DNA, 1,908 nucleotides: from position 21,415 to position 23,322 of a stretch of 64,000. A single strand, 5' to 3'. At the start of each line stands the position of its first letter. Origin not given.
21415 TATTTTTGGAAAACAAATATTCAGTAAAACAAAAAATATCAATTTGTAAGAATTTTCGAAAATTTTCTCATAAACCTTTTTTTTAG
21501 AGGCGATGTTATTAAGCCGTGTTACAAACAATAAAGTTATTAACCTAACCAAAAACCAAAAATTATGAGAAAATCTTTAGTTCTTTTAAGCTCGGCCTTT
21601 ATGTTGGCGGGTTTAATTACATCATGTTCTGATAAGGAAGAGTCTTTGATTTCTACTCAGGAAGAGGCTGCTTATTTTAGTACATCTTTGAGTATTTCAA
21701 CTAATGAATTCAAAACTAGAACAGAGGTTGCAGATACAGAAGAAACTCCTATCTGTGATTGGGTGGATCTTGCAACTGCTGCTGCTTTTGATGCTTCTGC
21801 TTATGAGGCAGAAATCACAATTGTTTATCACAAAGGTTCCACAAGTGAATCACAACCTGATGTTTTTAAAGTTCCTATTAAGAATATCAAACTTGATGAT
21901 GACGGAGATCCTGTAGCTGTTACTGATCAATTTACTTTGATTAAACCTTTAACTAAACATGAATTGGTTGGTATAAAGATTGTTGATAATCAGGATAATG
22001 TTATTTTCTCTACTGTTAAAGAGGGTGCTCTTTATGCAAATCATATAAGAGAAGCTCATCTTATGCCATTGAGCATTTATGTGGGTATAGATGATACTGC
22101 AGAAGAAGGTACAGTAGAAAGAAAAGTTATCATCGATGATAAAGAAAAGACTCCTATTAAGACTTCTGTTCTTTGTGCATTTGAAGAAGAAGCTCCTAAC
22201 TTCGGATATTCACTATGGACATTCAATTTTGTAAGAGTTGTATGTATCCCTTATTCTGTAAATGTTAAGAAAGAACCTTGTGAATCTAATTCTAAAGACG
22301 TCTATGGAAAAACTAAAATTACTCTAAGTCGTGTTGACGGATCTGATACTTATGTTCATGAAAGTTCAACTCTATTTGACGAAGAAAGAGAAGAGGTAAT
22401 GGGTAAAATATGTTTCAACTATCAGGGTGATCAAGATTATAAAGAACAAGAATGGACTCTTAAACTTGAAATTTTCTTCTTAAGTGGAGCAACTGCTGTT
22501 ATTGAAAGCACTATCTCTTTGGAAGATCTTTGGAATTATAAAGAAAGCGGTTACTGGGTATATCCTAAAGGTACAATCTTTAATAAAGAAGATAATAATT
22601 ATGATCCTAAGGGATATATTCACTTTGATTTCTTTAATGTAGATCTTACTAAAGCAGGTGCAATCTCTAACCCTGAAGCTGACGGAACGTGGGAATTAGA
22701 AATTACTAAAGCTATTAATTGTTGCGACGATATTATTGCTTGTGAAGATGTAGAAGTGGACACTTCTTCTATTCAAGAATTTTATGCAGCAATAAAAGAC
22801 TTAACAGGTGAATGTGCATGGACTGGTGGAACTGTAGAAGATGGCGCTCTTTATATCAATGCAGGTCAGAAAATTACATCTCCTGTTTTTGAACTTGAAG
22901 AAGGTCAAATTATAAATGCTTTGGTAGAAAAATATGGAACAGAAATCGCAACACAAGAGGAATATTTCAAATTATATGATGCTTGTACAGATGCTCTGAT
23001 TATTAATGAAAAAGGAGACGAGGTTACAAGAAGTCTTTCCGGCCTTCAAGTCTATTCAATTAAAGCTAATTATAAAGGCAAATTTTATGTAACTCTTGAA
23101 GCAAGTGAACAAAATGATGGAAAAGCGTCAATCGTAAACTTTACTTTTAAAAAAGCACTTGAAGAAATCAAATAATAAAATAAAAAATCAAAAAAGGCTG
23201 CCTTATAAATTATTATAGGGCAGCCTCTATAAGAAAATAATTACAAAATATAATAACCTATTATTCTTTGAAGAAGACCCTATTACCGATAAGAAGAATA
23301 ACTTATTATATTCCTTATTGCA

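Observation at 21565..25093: Tandem paralogous lipoproteins: conserved ~380-aa scaffold with swapped, Cys-rich C-terminal heads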

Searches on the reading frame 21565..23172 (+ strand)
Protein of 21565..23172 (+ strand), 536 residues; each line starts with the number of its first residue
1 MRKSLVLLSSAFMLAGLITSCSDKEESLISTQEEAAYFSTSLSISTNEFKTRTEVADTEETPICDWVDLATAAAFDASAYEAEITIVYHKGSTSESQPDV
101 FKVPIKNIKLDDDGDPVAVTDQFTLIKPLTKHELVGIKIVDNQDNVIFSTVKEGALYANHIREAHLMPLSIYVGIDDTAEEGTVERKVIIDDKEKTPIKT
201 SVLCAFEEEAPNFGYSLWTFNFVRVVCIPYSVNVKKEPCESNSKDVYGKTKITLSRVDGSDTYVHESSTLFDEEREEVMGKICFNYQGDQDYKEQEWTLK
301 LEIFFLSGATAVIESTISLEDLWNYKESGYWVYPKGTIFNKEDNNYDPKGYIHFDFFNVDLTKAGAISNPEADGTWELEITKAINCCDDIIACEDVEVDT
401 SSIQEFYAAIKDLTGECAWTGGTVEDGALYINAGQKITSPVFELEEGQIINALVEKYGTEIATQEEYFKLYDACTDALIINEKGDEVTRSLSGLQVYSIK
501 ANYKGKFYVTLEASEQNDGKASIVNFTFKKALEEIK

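Call 4: search_protein_families(library=pfam, proteins=[window:21565-23172:+], max_evalue=1)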
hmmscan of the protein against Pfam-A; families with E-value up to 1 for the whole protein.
window:21565-23172:+ (536 aa): 3 families
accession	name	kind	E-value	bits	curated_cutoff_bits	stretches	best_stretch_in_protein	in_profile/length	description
PF05582.17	Peptidase_U57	-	0.0059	16.4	25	1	242-332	93-183/280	YabG peptidase U57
PF10666.15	Phage_TAC_8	-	0.039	14.5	33.7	1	441-506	67-134/140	Phage tail assembly chaperone protein Gp14 ()A118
PF08139.17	LPAM_1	-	0.18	12.8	20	1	1-16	1-16/18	Prokaryotic membrane lipoprotein lipid attachment site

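Call 5: search_protein_families(library=ncbifam, proteins=[window:21565-23172:+], max_evalue=1)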
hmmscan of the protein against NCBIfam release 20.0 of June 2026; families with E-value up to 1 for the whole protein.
window:21565-23172:+ (536 aa): 3 families
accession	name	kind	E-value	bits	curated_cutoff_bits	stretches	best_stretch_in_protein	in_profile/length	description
NF045625.1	IBP_CFB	equivalog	0.012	14.9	400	1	1-89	1-87/275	ice-binding protein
TIGR02855.1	spore_yabG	equivalog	0.016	14.5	270.4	1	239-333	93-186/283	sporulation peptidase YabG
NF053689.1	BamJ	equivalog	0.18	12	100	1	1-90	1-84/184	BamJ family beta-barrel-assembly machinery protein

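Call 6: find_homologous_proteins(query=window:21565-23172:+, max_evalue=0.001)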
Query window:21565-23172:+ (536 aa): 3 proteins with E <= 0.001 among 8000 candidates.
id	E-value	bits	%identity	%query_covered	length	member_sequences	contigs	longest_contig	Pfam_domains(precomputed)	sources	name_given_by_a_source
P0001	0.0e+0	1176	100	98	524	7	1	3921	-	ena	-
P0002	2.0e-103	365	43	86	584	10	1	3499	-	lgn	-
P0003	4.1e-79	285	38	99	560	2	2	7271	-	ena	-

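Call 7: search_solved_structures(query=window:21565-23172:+, max_evalue=10)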
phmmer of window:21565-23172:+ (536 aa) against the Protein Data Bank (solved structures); distinct sequences matched with E-value up to 10: 0.

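Call 10: find_encoding_contigs(protein=P0003, flank=10000)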
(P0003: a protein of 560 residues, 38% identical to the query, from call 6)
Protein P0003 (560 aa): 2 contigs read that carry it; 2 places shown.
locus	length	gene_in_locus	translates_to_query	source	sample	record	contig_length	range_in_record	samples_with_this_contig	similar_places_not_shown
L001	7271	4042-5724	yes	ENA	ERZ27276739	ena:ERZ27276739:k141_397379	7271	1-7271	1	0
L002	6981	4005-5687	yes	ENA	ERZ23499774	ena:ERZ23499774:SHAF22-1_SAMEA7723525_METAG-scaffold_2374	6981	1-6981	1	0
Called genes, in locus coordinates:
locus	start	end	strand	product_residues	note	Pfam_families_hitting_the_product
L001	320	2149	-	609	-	PF00664:ABC_membrane, PF00005:ABC_tran, PF02463:SMC_N (weak)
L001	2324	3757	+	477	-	PF13396:PLDc_N, PF13091:PLDc_2, PF00614:PLDc, PF13091:PLDc_2, PF00614:PLDc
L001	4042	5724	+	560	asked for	-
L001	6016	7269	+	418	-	?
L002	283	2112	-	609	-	PF00664:ABC_membrane, PF00005:ABC_tran, PF02463:SMC_N (weak)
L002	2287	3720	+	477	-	PF13396:PLDc_N, PF13091:PLDc_2, PF00614:PLDc, PF13091:PLDc_2, PF00614:PLDc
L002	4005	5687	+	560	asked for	-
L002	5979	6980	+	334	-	?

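Call 20: find_related_loci(query=A1, collection=genome_contigs, flank=10000)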
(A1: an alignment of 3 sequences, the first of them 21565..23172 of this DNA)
Query A1 (536 aa) in genome_contigs; peptide patterns used: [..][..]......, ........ (x = any residue, [..] = any of these).
34 stretches matched a pattern, but none encodes a relative of the query by tblastn (E <= 1e-3).

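Call 23: find_related_loci(query=A1, collection=metagenome_contigs, flank=10000)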
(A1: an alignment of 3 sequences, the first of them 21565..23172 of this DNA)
Query A1 (536 aa) in metagenome_contigs; peptide patterns used: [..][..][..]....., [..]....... (x = any residue, [..] = any of these).
122 stretches matched a pattern, but none encodes a relative of the query by tblastn (E <= 1e-3).

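Call 24: find_encoding_contigs(protein=P0002, flank=10000)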
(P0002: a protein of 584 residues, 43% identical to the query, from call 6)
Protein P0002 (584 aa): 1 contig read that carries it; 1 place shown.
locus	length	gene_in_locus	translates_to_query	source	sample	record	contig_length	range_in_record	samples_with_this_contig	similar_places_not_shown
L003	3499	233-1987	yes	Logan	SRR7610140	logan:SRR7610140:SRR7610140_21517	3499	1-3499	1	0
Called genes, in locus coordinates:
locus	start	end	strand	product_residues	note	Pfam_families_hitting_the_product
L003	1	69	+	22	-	?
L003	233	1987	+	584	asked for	-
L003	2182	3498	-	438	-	?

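Call 27: predict_structure(alignment_id=A1)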
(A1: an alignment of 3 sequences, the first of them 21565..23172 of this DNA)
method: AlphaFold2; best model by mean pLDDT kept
length: 536 residues; sequences in the alignment: 3
mean_pLDDT: 40.1   pTM: 0.34
mean pLDDT of the five models: 40.1, 39.8, 37.7, 36.8, 36.3
residues with pLDDT >= 90: 0; 70-90: 8; 50-70: 95; < 50: 433
segments of 3 or more residues with pLDDT < 50: 1-75, 81-97, 103-138, 144-227, 260-280, 285-290, 324-351, 369-375, 386-536
pLDDT, mean of each block of 10 residues (from residue 1): 24 27 29 27 27 27 26 45 48 46 48 43 36 45 47 26 23 28 31 26 22 22 42 58 53 60 39 43 48 63 60 66 41 30 32 55 57 51 51 35 38 38 41 40 42 41 38 36 41 42 41 40 42 33
secondary structure, 60 per line:
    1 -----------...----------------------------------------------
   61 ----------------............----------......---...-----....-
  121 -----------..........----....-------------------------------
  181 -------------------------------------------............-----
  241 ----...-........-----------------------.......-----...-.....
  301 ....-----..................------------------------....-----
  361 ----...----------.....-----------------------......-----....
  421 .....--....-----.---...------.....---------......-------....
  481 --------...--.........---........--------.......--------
elements in order: E80-88 E99-104 E108-110 E116-119 E132-141 E146-149 E224-235 E245-247 E249-256 E280-286 E296-304 E310-318 H319-327 E352-355 E365-367 E378-382 E406-411 E417-425 E428-431 E441-443 E450-454 H464-469 E477-480 E489-491 E494-502 E506-513 E522-528

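Call 28: search_protein_representatives(alignment_id=A1)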
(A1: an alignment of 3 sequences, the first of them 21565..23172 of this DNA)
Query: 3 sequences, 563 profile positions. Proteins with E-value up to 0.001 (for the whole library): 51; up to 1e-10: 23; up to 1e-30: 9. The best 51 are listed.
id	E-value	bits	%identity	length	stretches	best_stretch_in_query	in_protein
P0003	3.6e-269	910.8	-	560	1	1-557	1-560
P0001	5.8e-252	854.0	-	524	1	13-563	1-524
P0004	3.9e-64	233.9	-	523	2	122-480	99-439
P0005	4.9e-64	233.6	-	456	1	113-481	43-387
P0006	2.8e-62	227.8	-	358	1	3-404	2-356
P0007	6.4e-45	170.5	-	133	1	181-321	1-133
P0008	1.5e-37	146.2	-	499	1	18-472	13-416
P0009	4.7e-36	141.2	-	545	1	1-474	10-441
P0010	3.5e-32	128.4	-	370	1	1-401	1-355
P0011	4.0e-30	121.6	-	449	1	106-489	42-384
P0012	2.9e-29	118.8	-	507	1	1-484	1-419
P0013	1.6e-25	106.4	-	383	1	1-375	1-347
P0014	1.2e-20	90.3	-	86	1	1-87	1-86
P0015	3.9e-16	75.4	-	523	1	1-356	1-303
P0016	7.3e-16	74.5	-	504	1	5-373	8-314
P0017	1.4e-14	70.4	-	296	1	17-353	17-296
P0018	9.5e-14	67.6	-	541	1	146-352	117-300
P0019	1.0e-12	64.2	-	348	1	212-404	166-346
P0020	1.2e-12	64.0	-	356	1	217-403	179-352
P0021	5.9e-11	58.3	-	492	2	126-354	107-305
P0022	7.0e-11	58.1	-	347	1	143-400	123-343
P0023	9.8e-11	57.6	-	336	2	207-354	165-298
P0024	9.8e-11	57.6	-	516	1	1-248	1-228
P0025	1.1e-10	57.5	-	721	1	192-353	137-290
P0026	1.3e-10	57.2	-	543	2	1-347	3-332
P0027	1.1e-09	54.2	-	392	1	152-327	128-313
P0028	1.3e-09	53.9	-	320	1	139-375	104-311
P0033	4.4e-08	48.9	-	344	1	160-406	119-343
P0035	7.5e-08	48.1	-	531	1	145-356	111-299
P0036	3.8e-07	45.8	-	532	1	197-329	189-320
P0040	2.5e-06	43.1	-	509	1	198-358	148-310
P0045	5.2e-05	38.7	-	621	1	187-358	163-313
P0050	3.3e-04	36.1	-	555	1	202-352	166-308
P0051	3.5e-04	36.0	-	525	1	140-353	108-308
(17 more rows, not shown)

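Call 30: search_protein_families(library=pfam, alignment_id=A2, max_evalue=0.01)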
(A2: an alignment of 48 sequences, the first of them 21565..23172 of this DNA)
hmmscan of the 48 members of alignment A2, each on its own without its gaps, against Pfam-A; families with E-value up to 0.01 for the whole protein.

A. member 1, window:21565-23172:+ (536 aa): 1 family
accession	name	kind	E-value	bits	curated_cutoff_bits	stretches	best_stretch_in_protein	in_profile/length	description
PF05582.17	Peptidase_U57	-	0.0059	16.4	25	0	242-332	93-183/280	YabG peptidase U57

B. families by the number of members that match (of 48 scanned): 4 families
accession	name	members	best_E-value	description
PF16130.10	DUF4842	2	6.8e-19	Domain of unknown function (DUF4842)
PF13448.11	DUF4114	2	7.3e-05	Domain of unknown function (DUF4114)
PF16967.11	TcfC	2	0.0022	E-set like domain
PF05582.17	Peptidase_U57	1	0.0059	YabG peptidase U57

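Call 31: find_homologous_proteins(query=A2, max_evalue=0.001)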
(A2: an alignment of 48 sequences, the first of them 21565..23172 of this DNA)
Query A2 (48 sequences) (536 aa, profile of the alignment): 3 proteins with E <= 0.001 among 8000 candidates.
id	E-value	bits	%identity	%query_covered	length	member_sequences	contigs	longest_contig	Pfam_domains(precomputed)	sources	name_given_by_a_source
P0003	1.1e-100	356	38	99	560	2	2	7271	-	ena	-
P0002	1.3e-94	336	43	86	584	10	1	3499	-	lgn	-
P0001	1.4e-87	313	100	98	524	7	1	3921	-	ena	-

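Call 34: list_cluster_members(proteins=[P0004, P0008, P0009, P0012, P0015, P0018, P0025, P0026, P0045, P0050])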
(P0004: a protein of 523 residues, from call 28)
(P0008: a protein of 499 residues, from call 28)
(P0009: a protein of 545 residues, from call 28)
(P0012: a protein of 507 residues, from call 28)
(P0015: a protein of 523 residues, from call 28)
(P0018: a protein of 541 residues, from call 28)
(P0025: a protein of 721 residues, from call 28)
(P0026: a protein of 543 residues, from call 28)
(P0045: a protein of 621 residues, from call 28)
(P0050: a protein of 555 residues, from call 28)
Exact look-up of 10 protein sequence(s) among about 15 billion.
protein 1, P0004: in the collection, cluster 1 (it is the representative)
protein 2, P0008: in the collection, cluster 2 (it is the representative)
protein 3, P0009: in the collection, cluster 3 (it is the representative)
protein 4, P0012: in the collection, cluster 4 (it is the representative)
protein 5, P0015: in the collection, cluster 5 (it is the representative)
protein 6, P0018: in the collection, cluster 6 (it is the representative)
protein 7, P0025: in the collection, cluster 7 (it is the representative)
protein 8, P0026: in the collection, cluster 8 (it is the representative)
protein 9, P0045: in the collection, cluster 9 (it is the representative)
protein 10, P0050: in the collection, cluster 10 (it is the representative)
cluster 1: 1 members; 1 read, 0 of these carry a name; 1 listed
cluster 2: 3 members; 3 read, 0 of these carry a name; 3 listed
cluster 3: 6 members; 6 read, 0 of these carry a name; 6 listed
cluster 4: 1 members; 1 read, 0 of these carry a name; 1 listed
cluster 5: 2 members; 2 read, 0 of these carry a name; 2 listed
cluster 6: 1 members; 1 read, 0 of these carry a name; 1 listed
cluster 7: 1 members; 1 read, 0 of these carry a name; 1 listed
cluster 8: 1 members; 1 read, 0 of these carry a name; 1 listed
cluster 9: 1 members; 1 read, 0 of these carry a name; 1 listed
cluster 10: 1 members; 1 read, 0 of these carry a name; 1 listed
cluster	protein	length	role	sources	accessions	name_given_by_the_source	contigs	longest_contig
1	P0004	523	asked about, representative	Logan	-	-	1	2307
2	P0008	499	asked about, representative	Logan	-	-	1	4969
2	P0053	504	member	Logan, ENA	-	-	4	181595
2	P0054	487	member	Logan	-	-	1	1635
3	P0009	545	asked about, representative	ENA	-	-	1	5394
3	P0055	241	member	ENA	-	-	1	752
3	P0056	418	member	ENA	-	-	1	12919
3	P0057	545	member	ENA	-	-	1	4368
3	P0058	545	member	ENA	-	-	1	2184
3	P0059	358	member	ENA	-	-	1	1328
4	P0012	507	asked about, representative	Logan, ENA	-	-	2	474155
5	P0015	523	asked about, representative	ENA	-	-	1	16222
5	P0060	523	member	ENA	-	-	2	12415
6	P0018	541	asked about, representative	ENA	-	-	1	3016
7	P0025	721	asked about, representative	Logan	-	-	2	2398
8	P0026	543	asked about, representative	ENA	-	-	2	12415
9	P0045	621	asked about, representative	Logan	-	-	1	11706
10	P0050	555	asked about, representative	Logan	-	-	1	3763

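Call 35: search_protein_families(library=ncbifam, alignment_id=A2, max_evalue=0.01)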
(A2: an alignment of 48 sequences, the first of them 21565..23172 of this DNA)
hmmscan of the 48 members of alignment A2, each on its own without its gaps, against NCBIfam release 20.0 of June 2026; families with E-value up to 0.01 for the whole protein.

A. member 1, window:21565-23172:+ (536 aa): 0 families

B. families by the number of members that match (of 48 scanned): 7 families
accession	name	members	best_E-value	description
NF038041.1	fim_Mfa1_fam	5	8.4e-05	Mfa1 family fimbria major subunit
TIGR04456.1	LruC_dom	2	5.5e-33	LruC domain-containing protein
NF050142.1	PG1828_fam_lipo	1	0.00037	PG1828 family lipoprotein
NF053819.1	EF0750_LPXTG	1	0.002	EF2685/EF0750 family sortase-dependent surface protein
NF053772.1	BSAP5b_fam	1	0.0033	BSAP5b family pore-forming toxin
NF050125.1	ChrA_rel_RiPP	1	0.0074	chryseobasin-related MNIO class RiPP peptide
NF052634.1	Riean_0653_fam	1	0.0078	Riean_0653 family protein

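Call 36: predict_structure(alignment_id=A2)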
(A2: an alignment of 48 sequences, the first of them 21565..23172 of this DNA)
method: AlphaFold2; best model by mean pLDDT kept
length: 536 residues; sequences in the alignment: 48
mean_pLDDT: 79.0   pTM: 0.56
mean pLDDT of the five models: 79.0, 72.7, 72.2, 70.7, 68.3
residues with pLDDT >= 90: 179; 70-90: 214; 50-70: 103; < 50: 40
segments of 3 or more residues with pLDDT < 50: 22-34, 268-270, 461-464, 483-490, 531-536
pLDDT, mean of each block of 10 residues (from residue 1): 70 67 46 66 72 53 56 75 95 90 91 86 91 95 92 94 93 73 78 87 90 83 77 93 92 85 61 62 79 89 89 95 94 87 70 95 89 87 83 65 71 83 84 88 85 74 61 76 49 75 84 75 71 45
secondary structure, 60 per line:
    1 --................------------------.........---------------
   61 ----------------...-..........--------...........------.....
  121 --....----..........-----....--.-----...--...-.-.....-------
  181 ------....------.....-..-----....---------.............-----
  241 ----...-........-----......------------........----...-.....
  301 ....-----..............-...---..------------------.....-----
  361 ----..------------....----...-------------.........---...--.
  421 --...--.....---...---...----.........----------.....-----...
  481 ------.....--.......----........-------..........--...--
elements in order: H3-18 E37-45 E81-90 E99-109 E116-120 E123-126 E131-140 E146-149 E169-173 E187-190 E197-201 H210-213 E223-235 E245-247 E249-256 E262-267 E280-287 E296-304 E310-318 H319-323 E351-355 E379-382 H403-411 E423-425 E428-432 E436-438 E442-444 E449-457 E468-472 E478-480 E487-491 E494-500 E505-512 E520-529
